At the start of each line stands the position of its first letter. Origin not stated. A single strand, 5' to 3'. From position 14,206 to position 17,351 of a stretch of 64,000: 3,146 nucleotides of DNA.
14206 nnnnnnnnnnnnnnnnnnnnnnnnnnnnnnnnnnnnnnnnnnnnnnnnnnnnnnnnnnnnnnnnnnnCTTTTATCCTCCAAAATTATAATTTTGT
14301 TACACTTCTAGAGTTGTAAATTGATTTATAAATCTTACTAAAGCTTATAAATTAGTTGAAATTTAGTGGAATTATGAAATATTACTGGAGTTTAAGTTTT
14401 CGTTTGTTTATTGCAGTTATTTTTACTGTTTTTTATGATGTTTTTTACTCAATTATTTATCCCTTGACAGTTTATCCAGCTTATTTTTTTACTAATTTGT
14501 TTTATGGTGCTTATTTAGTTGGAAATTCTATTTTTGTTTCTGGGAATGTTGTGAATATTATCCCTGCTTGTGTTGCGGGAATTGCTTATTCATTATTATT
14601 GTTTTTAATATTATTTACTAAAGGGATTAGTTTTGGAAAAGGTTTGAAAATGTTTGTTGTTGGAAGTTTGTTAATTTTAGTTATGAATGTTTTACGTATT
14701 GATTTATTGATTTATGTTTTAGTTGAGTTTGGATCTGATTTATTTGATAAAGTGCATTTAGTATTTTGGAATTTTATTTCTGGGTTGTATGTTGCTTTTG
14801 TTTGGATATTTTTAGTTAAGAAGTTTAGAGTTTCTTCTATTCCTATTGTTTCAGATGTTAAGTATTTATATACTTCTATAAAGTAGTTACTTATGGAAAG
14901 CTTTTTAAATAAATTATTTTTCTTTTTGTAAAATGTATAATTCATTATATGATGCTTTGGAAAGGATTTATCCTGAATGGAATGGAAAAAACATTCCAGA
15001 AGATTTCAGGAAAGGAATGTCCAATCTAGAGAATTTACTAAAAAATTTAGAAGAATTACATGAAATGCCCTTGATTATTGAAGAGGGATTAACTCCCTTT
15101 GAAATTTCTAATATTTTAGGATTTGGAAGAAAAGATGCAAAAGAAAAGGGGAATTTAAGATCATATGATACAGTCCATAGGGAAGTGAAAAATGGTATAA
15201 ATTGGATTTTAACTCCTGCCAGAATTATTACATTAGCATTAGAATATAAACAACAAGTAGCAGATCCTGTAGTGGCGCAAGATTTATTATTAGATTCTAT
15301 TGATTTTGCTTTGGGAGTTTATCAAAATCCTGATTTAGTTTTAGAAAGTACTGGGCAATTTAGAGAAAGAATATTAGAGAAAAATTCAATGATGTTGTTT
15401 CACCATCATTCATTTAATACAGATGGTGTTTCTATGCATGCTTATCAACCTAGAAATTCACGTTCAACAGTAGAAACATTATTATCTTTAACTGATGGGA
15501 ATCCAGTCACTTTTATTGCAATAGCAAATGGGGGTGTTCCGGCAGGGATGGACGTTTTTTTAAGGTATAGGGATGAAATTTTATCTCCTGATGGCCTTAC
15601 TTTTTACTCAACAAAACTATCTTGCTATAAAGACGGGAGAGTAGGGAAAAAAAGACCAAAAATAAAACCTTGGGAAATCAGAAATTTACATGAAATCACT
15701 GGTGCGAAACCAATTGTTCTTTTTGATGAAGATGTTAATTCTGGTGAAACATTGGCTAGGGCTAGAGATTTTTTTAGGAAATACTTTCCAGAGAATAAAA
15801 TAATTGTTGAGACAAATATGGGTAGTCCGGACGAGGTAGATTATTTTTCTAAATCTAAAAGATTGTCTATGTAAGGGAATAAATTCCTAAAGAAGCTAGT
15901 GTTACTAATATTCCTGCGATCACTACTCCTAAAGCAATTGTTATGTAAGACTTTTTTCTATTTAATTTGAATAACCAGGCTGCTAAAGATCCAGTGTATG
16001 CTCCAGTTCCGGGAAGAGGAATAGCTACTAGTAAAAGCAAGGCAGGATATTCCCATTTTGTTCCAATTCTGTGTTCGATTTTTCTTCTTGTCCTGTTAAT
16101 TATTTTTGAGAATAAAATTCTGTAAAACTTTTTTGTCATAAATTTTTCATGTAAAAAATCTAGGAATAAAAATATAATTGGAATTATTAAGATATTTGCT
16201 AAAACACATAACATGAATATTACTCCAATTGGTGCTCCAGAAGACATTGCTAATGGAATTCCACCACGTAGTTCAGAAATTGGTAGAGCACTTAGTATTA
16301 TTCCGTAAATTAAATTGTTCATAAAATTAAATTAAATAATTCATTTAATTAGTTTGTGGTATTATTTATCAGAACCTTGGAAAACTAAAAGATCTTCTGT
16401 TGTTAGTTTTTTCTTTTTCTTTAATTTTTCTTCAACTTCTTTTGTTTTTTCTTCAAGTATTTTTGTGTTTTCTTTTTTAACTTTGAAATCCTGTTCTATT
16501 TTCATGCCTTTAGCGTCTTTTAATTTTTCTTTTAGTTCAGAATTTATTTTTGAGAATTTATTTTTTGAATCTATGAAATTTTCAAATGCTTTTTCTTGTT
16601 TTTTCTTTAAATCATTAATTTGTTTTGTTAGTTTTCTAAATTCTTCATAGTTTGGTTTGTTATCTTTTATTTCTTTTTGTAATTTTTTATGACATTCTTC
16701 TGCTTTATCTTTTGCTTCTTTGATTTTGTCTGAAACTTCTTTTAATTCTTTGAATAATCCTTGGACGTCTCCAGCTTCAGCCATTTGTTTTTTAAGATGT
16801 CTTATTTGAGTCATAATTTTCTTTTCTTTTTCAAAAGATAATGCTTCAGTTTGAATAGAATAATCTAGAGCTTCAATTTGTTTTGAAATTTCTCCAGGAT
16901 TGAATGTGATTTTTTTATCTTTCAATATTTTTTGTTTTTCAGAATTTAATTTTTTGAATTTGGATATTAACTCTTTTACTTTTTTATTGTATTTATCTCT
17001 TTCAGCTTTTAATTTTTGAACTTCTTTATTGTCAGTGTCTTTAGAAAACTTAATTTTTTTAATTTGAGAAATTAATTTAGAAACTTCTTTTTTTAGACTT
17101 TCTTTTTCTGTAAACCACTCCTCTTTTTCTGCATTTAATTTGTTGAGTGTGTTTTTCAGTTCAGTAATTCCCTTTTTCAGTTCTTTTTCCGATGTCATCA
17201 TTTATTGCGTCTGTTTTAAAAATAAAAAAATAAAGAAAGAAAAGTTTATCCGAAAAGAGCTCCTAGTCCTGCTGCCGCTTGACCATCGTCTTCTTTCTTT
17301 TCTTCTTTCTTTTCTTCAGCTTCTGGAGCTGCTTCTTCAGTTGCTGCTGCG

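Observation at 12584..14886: Minimal exosortase/archaeosortase-like protein divergent from an acidic CARDB surface protein: candidate C-terminal sorting pair without a PGF motif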

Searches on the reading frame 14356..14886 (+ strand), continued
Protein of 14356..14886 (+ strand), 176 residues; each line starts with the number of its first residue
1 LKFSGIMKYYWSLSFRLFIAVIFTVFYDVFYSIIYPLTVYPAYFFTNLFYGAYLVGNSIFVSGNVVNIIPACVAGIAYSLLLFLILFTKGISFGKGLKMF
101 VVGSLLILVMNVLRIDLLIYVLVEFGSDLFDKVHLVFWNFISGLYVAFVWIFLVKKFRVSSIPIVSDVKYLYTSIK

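Call 72: search_protein_families(library=ncbifam, proteins=[L024:3467-5440:+, L027:3859-5466:+, L015:2804-4726:-, L021:1332-3287:-, L024:8319-10700:-], max_evalue=1)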
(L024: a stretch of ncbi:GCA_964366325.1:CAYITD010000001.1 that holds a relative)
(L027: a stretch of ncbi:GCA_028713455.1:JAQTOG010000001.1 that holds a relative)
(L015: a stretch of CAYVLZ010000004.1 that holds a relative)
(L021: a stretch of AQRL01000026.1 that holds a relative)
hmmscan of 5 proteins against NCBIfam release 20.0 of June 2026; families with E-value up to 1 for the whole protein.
L024:3467-5440:+ (657 aa): 5 families
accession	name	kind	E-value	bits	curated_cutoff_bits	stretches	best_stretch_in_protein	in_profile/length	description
NF033506.0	PACE-CTERM-PROT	exception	3.3e-166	554.6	110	1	7-657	4-627/627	putative S-layer protein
TIGR03900.1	prc_long_Delta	hypoth_equivalog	0.00076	17.5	660.95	1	254-496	556-779/973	MXAN_5808 family serine peptidase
TIGR01451.2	B_ant_repeat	repeat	0.0069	16.4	24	1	268-292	9-33/53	DUF11 type repeat protein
NF038353.1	FxLYD_dom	domain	0.0071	16.2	23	1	273-306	4-36/71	FxLYD domain-containing protein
NF053707.1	PrArgKinMcsBBac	equivalog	0.058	12.6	500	1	416-458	116-158/347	protein-arginine kinase McsB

L027:3859-5466:+ (535 aa): 4 families
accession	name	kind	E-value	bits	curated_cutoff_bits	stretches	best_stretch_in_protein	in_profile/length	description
NF033506.0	PACE-CTERM-PROT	exception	4.2e-122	408.9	110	2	60-526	142-621/627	putative S-layer protein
NF038353.1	FxLYD_dom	domain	3.3e-05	23.7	23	1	164-228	3-66/71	FxLYD domain-containing protein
TIGR04090.1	exp_by_SipW_IV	subfamily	0.013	15.2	60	1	150-219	43-105/241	BsaA family SipW-dependent biofilm matrix protein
TIGR02745.1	ccoG_rdxA_fixG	equivalog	0.27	10.1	316.7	0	412-476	353-415/435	cytochrome c oxidase accessory protein CcoG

L015:2804-4726:- (640 aa): 6 families
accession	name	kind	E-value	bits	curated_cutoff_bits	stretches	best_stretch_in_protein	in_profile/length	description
NF033506.0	PACE-CTERM-PROT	exception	8.8e-56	189.8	110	1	11-630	7-618/627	putative S-layer protein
TIGR04090.1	exp_by_SipW_IV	subfamily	0.032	14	60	1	253-328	49-117/241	BsaA family SipW-dependent biofilm matrix protein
NF041112.1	chap_CsgH_alph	subfamily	0.047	13.8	35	0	481-512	54-85/91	curli-like amyloid fiber formation chaperone CsgH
NF046073.1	UpsA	equivalog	0.074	13.2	130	0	136-189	43-94/136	pilin subunit UpsA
TIGR03769.1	P_ac_wall_RPT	domain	0.098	13.2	30.9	1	557-584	10-41/41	TIGR03769 domain-containing protein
NF012200.0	choice_anch_D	domain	0.94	10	45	1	120-190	4-78/108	choice-of-anchor D domain-containing protein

L021:1332-3287:- (651 aa): 2 families
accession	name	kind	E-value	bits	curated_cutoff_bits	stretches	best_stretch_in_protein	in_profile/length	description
NF033506.0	PACE-CTERM-PROT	exception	2.5e-44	152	110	1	3-632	3-613/627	putative S-layer protein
TIGR04090.1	exp_by_SipW_IV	subfamily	0.082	12.6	60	1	281-311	49-77/241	BsaA family SipW-dependent biofilm matrix protein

L024:8319-10700:- (793 aa): 0 families

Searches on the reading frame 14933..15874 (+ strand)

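Call 43: search_protein_families(library=pfam, proteins=[window:14933-15874:+], max_evalue=0.01)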
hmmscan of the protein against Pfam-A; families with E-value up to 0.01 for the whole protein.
window:14933-15874:+ (313 aa): 1 family
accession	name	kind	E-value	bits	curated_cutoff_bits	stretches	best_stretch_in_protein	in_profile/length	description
PF00156.33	Pribosyltran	-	0.0002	21.2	26.3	1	187-290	26-118/158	Phosphoribosyl transferase domain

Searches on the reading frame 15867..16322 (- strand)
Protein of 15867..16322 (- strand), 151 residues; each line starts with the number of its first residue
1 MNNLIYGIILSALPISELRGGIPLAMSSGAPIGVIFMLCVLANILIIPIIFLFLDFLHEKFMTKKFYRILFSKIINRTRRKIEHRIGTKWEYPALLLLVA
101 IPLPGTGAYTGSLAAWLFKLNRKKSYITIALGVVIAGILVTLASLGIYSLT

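Call 43: search_protein_families(library=pfam, proteins=[window:15867-16322:-], max_evalue=0.01)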
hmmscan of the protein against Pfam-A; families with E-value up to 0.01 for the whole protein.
window:15867-16322:- (151 aa): 1 family
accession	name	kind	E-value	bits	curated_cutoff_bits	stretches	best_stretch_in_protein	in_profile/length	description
PF06695.16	Sm_multidrug_ex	-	6.7e-33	114.3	30.7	1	17-138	1-120/121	Putative small multi-drug export protein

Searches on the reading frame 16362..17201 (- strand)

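Call 43: search_protein_families(library=pfam, proteins=[window:16362-17201:-], max_evalue=0.01)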
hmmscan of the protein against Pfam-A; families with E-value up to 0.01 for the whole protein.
window:16362-17201:- (279 aa): 1 family
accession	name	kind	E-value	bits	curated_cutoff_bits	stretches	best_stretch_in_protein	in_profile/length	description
PF23435.1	DUF7121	-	4.7e-07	29.9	29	1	4-277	33-304/307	Family of unknown function (DUF7121)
